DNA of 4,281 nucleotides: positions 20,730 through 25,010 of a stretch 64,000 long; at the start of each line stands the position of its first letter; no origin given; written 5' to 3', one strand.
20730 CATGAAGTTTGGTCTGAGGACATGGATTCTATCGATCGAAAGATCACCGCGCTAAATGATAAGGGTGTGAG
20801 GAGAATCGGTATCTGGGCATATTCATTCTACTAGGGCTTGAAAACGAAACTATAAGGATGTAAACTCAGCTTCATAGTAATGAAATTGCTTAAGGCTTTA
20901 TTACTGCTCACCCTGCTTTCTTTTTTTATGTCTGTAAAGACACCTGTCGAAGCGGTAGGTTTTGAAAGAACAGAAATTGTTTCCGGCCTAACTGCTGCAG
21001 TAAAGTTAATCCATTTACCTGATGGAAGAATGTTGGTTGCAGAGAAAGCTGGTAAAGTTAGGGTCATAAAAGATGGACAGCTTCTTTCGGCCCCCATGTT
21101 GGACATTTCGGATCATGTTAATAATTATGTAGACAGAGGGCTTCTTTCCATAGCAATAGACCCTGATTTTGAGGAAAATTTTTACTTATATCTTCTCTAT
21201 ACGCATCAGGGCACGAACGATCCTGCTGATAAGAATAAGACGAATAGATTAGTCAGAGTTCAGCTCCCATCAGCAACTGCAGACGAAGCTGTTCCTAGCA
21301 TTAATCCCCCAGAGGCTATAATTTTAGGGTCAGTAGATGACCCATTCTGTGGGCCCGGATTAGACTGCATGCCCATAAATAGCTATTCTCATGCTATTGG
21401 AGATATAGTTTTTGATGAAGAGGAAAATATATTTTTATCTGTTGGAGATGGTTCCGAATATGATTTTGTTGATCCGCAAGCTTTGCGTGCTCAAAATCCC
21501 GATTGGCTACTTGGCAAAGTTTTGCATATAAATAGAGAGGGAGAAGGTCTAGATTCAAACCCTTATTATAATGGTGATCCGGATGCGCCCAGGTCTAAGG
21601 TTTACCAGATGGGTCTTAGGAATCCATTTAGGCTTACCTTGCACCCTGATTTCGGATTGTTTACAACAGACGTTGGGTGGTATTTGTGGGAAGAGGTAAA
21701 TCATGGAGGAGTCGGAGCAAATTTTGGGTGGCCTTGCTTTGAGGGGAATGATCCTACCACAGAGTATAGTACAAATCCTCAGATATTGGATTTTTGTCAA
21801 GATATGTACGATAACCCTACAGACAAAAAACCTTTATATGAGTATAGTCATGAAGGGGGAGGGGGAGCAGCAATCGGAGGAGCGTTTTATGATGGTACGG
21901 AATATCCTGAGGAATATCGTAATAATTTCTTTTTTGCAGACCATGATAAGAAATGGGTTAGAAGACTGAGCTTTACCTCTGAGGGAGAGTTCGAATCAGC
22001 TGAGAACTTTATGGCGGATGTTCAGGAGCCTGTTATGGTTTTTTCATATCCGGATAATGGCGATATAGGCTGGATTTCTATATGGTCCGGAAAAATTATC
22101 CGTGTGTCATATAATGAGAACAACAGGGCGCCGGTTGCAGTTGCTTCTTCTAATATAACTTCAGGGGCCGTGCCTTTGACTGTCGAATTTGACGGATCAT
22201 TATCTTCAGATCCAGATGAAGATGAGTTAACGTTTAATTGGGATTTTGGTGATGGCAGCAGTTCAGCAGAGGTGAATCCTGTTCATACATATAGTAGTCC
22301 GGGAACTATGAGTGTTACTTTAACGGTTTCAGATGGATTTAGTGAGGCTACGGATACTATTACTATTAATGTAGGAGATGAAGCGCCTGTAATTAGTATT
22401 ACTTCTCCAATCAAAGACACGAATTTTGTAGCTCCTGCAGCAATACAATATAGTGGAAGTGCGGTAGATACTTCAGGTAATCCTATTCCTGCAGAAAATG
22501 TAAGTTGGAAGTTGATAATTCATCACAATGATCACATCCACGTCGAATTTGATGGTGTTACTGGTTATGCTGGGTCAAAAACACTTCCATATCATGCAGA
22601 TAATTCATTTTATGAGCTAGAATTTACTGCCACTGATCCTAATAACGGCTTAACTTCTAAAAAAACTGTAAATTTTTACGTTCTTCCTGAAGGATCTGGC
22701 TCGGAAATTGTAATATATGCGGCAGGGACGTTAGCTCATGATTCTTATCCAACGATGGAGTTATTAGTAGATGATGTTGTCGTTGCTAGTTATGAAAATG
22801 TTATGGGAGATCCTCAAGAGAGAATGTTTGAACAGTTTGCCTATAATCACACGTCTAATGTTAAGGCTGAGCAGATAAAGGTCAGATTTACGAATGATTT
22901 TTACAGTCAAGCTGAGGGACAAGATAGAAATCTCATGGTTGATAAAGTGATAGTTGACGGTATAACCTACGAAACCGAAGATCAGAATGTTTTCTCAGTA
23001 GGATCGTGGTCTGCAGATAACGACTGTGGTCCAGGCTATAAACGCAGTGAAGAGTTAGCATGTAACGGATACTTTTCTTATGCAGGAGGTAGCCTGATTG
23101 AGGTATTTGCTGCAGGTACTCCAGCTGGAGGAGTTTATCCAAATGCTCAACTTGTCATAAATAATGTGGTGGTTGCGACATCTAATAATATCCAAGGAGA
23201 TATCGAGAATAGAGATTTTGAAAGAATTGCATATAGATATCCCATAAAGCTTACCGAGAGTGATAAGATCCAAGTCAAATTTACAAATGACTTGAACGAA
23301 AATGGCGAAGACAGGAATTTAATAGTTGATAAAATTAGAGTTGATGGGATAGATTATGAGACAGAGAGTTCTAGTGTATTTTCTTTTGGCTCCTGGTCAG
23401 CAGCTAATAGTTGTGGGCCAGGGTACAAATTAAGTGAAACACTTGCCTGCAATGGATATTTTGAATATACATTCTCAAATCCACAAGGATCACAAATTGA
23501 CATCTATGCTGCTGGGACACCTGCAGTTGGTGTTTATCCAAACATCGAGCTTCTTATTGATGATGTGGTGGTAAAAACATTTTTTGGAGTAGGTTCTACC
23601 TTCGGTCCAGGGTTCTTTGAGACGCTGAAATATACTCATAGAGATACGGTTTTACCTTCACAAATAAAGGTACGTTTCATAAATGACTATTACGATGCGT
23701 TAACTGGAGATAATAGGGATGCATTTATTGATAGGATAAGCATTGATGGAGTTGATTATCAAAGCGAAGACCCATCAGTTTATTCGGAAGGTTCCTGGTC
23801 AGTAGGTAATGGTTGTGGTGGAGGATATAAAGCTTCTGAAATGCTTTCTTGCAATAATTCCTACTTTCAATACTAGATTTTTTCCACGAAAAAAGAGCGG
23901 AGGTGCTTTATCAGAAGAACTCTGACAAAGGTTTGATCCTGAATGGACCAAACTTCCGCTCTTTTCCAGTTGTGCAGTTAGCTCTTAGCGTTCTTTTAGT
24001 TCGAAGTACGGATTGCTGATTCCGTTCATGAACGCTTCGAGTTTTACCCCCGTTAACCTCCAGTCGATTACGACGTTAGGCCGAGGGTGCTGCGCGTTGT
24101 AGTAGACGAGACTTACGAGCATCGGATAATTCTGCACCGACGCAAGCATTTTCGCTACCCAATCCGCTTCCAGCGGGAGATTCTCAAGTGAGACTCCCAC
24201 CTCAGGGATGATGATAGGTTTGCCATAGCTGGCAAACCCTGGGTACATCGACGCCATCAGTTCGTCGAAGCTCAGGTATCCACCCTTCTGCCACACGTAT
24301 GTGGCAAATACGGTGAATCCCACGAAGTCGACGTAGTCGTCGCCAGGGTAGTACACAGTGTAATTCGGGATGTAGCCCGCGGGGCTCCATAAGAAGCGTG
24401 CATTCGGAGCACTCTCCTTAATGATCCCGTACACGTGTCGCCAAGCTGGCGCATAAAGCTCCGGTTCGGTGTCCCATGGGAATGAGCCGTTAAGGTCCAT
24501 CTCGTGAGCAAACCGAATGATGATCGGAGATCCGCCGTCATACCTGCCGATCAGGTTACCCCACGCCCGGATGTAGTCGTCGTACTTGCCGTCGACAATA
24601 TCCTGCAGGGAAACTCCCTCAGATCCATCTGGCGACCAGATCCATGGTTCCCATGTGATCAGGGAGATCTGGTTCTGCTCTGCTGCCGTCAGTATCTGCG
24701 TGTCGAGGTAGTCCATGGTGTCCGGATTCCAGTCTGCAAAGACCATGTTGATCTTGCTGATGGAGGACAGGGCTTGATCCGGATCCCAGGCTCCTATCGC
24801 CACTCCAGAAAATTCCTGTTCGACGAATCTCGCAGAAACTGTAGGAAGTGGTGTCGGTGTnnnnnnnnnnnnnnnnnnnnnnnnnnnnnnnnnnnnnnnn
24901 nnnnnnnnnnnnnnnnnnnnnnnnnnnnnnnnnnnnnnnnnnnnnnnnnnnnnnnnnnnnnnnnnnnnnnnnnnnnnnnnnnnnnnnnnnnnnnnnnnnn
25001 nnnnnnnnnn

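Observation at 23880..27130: Compositionally foreign (GC-rich) island encoding a glucan-synthase-hydrolase fusion protein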

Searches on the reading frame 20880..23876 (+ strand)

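Call 4: search_protein_families(library=pfam, proteins=[window:20880-23876:+], max_evalue=0.01)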
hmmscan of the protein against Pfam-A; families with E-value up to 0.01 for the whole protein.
window:20880-23876:+ (998 aa): 8 families
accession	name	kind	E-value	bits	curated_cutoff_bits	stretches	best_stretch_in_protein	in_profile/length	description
PF16841.11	CBM60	-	1e-50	170.5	28.2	3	610-706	2-90/91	Ca-dependent carbohydrate-binding module xylan-binding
PF07995.17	GSDH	-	4e-39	135.3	25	2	168-384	111-307/332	Glucose / Sorbosone dehydrogenase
PF18911.6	PKD_4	-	8.1e-21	74.3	27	1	415-498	1-85/85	PKD domain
PF00801.26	PKD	-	1.1e-14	54.6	23.5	1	426-498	8-80/80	PKD domain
PF22352.2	K319L-like_PKD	-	0.0012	19.2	27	1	434-498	13-84/84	K319L-like, PKD domain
PF21027.3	Sde0182_C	-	0.0022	19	27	1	434-461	1-29/83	Cellulose-binding protein Sde0182, C-terminal domain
PF17803.7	Cadherin_4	-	0.0052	17.7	25.1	1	408-454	4-51/71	Bacterial cadherin-like domain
PF20620.4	DUF6805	-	0.0065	17.2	27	0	756-805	72-120/133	Family of unknown function (DUF6805)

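Call 48: search_protein_families(library=ncbifam, proteins=[window:20880-23876:+], max_evalue=0.001)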
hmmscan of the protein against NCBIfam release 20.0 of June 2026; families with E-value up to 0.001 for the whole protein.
window:20880-23876:+ (998 aa): 4 families
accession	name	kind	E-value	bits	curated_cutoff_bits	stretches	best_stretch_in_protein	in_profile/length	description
TIGR03606.1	non_repeat_PQQ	subfamily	1.5e-17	63.6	434.55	1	27-291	19-274/454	glucose/sorbosone family PQQ-dependent dehydrogenase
NF038112.1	myxo_dep_M36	subfamily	1.4e-07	29.1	1500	1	405-594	1276-1461/1604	myxosortase-dependent M36 family metallopeptidase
TIGR02604.1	Piru_Ver_Nterm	subfamily_domain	0.00033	20.1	122.2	1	324-370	258-304/367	PVC-type heme-binding CxxCH protein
TIGR00864.1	PCC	subfamily_domain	0.00077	15.9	1861.4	0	450-507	1338-1399/2700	polycystin cation channel protein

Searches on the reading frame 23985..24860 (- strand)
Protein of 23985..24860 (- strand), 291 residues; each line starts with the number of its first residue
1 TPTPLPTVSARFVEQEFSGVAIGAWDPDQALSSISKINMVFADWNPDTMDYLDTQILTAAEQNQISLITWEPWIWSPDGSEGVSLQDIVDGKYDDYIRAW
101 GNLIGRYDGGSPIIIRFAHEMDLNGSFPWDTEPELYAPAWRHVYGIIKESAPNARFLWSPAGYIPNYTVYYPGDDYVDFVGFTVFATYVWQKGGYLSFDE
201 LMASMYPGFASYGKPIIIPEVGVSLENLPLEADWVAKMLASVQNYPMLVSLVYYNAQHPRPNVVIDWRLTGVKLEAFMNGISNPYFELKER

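Call 12: search_solved_structures(query=window:23985-24860:-, max_evalue=0.01, show_alignments=2)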
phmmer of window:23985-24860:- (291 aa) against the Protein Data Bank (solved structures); distinct sequences matched with E-value up to 0.01: 22.
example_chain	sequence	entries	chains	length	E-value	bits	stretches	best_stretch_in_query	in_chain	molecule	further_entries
2v3g_A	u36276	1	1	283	4.1e-13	52.3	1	36-270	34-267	ENDOGLUCANASE H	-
2bvd_A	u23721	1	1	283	4.1e-13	52.3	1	36-270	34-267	ENDOGLUCANASE H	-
2bv9_A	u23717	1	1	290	4.2e-13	52.3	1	36-270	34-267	ENDOGLUCANASE H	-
2vi0_A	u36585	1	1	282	4.9e-13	52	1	36-270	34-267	Endoglucanase H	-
2cip_A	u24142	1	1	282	9.6e-13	51.1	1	36-270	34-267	ENDOGLUCANASE H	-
2cit_A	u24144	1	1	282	2.5e-12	49.7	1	36-270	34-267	ENDOGLUCANASE H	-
6zpl_C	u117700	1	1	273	4.4e-12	48.9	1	41-270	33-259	Endoglucanase H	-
8xvj_R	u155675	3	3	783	1.4e-11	47.3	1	36-271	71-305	Endoglucanase H,Endothelin-1 receptor,Soluble cytochrome b562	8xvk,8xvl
7xp4_R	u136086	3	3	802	1.4e-11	47.3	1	18-270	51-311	Endoglucanase H,Taste receptor type 2 member 46,Endoglucanase H,Taste receptor type 2 memb | Endoglucanase H,Taste receptor type 2 member 46,Bitter taste recept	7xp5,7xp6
8xvi_R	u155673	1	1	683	1.4e-11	47.3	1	18-270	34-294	Endoglucanase H,Endothelin-1 receptor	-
4zxo_A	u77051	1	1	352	8.1e-08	34.9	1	112-259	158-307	Glycosyl hydrolase family 26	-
1j9y_A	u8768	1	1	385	5.6e-05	25.6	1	78-246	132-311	MANNANASE A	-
1r7o_A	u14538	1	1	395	6.8e-05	25.3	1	78-246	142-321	mannanase A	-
1gvy_A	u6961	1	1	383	0.00028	23.3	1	78-246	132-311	MANNAN ENDO-1,4-BETA-MANNOSIDASE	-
2ddx_A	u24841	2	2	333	0.00036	22.9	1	86-187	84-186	beta-1,3-xylanase | Beta-1,3-xylanase XYL4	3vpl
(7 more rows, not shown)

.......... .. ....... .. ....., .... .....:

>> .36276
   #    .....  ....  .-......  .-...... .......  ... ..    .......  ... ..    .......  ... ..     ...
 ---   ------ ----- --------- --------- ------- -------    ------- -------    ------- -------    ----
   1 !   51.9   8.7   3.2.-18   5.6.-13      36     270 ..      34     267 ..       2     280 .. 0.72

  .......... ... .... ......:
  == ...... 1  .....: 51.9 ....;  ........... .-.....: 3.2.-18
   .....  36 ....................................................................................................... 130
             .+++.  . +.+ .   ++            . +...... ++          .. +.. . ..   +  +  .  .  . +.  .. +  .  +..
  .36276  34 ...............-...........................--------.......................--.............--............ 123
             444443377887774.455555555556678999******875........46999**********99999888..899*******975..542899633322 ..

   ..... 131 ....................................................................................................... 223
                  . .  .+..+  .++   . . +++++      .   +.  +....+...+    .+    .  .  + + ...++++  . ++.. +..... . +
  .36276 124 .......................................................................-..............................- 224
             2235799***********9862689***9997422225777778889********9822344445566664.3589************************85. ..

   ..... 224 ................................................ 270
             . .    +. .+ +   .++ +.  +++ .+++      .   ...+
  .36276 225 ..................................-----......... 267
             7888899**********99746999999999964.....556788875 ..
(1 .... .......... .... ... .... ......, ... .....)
